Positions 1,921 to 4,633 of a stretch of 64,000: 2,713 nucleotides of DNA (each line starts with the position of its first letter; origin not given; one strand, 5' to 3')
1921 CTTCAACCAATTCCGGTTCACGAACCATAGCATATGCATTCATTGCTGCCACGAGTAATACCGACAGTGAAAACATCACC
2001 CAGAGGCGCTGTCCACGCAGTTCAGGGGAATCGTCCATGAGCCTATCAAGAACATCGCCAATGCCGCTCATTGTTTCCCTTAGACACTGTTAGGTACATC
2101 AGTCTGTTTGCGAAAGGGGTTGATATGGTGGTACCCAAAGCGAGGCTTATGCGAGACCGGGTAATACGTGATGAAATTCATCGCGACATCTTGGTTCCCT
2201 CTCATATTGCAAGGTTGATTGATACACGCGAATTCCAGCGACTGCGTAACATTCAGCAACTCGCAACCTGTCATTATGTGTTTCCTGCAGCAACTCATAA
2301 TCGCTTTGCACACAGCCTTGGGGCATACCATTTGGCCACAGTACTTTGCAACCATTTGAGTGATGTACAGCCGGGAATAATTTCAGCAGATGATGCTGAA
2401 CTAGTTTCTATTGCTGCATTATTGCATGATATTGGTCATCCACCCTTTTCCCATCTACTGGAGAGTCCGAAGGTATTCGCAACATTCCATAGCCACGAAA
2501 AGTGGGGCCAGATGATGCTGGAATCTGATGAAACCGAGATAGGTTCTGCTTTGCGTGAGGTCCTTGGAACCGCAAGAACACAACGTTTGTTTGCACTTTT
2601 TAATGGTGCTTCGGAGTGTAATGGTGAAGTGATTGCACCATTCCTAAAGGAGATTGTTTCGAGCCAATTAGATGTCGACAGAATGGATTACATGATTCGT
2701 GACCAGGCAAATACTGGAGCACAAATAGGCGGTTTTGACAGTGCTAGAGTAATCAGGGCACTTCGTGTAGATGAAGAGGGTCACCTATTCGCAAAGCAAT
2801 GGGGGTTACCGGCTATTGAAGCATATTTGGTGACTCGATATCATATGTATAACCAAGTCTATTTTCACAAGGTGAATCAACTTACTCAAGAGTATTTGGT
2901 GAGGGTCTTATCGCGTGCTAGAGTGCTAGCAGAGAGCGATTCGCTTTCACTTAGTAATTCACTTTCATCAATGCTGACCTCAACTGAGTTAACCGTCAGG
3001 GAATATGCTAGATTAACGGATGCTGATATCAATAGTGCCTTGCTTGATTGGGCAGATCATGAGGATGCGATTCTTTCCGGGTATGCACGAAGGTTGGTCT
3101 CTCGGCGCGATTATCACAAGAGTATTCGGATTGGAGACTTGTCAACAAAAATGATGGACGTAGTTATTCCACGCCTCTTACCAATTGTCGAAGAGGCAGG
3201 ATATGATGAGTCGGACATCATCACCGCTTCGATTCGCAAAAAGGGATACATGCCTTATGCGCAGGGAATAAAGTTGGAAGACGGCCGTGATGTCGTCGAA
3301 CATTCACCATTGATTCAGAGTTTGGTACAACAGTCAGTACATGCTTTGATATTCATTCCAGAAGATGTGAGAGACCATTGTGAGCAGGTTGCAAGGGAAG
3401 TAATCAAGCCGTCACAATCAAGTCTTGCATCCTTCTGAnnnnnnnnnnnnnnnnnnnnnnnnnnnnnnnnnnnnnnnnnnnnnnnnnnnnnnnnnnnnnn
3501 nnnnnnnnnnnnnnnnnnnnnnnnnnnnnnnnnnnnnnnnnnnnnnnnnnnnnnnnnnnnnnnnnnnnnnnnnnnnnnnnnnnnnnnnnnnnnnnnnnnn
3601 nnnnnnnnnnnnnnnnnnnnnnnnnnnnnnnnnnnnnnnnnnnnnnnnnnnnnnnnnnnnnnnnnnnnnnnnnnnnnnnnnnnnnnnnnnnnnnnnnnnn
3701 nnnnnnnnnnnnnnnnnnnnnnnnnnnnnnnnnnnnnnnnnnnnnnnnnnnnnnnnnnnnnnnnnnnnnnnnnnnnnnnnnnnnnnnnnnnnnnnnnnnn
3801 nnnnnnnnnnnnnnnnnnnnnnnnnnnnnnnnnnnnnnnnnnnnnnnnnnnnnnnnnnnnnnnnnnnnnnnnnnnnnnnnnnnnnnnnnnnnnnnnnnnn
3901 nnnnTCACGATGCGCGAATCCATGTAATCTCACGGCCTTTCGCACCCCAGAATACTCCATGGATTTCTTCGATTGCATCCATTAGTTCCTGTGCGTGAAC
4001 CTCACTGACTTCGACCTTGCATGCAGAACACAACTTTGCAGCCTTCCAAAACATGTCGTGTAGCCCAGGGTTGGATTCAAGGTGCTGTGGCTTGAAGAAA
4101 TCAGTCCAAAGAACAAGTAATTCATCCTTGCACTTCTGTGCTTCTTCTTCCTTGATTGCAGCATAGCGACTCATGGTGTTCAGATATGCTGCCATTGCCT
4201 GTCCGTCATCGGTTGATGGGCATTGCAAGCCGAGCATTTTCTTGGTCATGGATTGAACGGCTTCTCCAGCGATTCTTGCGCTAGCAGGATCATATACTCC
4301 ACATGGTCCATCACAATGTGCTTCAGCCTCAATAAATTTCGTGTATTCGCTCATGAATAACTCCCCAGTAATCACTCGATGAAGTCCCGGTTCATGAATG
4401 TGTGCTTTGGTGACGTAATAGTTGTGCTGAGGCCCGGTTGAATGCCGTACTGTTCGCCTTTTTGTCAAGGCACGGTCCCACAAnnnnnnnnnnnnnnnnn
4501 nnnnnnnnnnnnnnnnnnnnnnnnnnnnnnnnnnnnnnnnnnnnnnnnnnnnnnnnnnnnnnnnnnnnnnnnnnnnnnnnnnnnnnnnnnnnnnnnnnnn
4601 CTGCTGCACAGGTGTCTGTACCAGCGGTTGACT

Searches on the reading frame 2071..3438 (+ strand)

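Call 6: search_protein_families(library=pfam, proteins=[window:2071-3438:+], max_evalue=0.001)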
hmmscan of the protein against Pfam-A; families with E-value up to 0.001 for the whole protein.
window:2071-3438:+ (455 aa): 2 families
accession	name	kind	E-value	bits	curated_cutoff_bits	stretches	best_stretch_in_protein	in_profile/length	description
PF01966.28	HD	-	7e-13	49.3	22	1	78-165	1-79/116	HD domain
PF19276.4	HD_assoc_2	-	5.1e-11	42.9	23.1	1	222-446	1-212/222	HD associated region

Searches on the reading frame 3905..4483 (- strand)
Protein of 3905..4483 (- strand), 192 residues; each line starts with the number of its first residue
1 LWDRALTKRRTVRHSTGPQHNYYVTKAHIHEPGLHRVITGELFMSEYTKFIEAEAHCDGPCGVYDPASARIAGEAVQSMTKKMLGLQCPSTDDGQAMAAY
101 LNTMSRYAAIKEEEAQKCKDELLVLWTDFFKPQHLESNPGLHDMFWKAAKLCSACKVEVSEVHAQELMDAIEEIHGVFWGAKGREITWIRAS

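Call 6: search_protein_families(library=pfam, proteins=[window:3905-4483:-], max_evalue=0.001)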
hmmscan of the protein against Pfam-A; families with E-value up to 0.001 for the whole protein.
window:3905-4483:- (192 aa): 1 family
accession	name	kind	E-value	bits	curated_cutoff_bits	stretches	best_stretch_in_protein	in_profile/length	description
PF09055.16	Sod_Ni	-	7e-44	149.9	25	1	52-182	2-127/127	Nickel-containing superoxide dismutase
